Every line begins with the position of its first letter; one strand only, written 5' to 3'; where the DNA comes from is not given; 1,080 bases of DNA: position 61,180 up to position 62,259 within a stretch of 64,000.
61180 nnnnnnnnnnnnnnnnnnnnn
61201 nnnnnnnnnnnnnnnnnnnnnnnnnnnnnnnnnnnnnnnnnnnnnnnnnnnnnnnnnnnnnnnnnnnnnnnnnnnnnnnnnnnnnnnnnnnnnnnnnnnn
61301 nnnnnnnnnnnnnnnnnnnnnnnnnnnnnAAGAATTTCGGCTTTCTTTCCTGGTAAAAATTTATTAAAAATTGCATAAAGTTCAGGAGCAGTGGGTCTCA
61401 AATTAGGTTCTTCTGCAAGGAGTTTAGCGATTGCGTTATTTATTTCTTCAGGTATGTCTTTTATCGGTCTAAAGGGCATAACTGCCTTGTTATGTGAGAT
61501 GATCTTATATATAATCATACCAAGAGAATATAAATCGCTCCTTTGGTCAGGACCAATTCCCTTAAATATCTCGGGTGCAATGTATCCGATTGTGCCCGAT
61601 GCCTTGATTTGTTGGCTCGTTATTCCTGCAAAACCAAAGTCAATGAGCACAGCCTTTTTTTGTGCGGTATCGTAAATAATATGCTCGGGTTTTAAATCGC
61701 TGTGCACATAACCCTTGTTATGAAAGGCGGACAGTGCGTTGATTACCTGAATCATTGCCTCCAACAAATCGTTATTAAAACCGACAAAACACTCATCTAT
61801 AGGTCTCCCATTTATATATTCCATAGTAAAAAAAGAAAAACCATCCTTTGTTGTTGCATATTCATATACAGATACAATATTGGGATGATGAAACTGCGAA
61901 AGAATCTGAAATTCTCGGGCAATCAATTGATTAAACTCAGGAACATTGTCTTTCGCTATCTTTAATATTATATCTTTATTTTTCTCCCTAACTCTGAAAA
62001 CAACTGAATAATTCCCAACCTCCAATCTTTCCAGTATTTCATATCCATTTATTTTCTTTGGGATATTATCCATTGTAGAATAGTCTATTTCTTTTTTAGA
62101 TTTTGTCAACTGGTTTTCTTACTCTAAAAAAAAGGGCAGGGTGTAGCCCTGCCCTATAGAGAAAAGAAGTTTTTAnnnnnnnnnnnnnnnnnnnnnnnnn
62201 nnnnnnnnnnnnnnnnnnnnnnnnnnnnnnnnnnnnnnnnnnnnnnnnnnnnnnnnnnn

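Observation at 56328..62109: A single 1624-aa protein fuses a Ser/Thr kinase, STAND NTPase, TPRs, GAF and a sigma-54 activator, next to a sigma-54-driven HD-GYP gene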

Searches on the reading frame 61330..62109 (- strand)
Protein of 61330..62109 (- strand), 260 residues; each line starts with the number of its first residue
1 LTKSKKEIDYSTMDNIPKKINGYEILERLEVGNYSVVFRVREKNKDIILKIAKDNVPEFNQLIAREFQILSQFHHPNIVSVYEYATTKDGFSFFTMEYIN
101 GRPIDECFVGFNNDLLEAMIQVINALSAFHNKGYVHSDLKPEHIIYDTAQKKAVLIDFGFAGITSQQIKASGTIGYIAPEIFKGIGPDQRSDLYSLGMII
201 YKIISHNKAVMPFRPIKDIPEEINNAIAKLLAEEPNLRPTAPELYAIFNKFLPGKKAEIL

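Call 53: search_solved_structures(query=window:61330-62109:-, max_evalue=1e-10)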
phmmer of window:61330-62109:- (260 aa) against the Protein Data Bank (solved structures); distinct sequences matched with E-value up to 1e-10: 601 (the best 60 are shown).
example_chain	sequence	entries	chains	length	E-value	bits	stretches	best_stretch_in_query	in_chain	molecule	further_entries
2w4o_A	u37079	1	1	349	4.4e-21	78.5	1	22-204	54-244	CALCIUM/CALMODULIN-DEPENDENT PROTEIN KINASE TYPE IV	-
9fqr_Er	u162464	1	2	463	1.1e-20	77.2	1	23-204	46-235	Calcium/calmodulin dependent protein kinase IV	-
6qat_A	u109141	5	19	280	2.3e-20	76.2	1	30-205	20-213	Serine/threonine-protein kinase ULK2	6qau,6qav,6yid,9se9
8p5g_A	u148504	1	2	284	3.6e-20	75.5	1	31-209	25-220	Serine/threonine-protein kinase ULK1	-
9f32_A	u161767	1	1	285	3.6e-20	75.5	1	31-209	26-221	Serine/threonine-protein kinase ULK1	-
6mnh_A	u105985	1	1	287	3.7e-20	75.5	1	31-209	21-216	Serine/threonine-protein kinase ULK1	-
8p5h_A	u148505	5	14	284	4.5e-20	75.2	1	31-207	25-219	Serine/threonine-protein kinase ULK1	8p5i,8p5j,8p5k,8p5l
3ma6_A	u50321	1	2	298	1.2e-19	73.8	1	60-205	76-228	Calmodulin-domain protein kinase 1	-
4ieb_A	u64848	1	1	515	1.7e-19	73.3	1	60-205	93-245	Calmodulin-domain protein kinase 1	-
8sv9_A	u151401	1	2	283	2.4e-19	72.8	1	31-209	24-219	Serine/threonine-protein kinase ULK1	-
9se8_A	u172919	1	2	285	2.4e-19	72.8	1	31-209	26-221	Serine/threonine-protein kinase ULK1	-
3dfa_A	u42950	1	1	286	2.4e-19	72.8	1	58-206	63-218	Calcium-dependent protein kinase cgd3_920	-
2wei_A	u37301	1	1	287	2.4e-19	72.8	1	58-206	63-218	CALMODULIN-DOMAIN PROTEIN KINASE 1, PUTATIVE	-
4wno_A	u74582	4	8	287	2.5e-19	72.8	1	31-209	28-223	Serine/threonine-protein kinase ULK1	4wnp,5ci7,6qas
3i79_A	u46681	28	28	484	5.3e-19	71.7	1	60-205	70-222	Calmodulin-domain protein kinase 1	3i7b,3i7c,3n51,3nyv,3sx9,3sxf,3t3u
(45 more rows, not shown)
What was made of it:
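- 61345..62043 (-): Hanks-type Ser/Thr kinase domain (aa 23-255). It is non-RD (HSD), has His in place of the catalytic-loop Asn, and has a degenerate Gly-loop. PDB sequence hits include CaMKIV, ULK1/2 and PknB (call 53).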
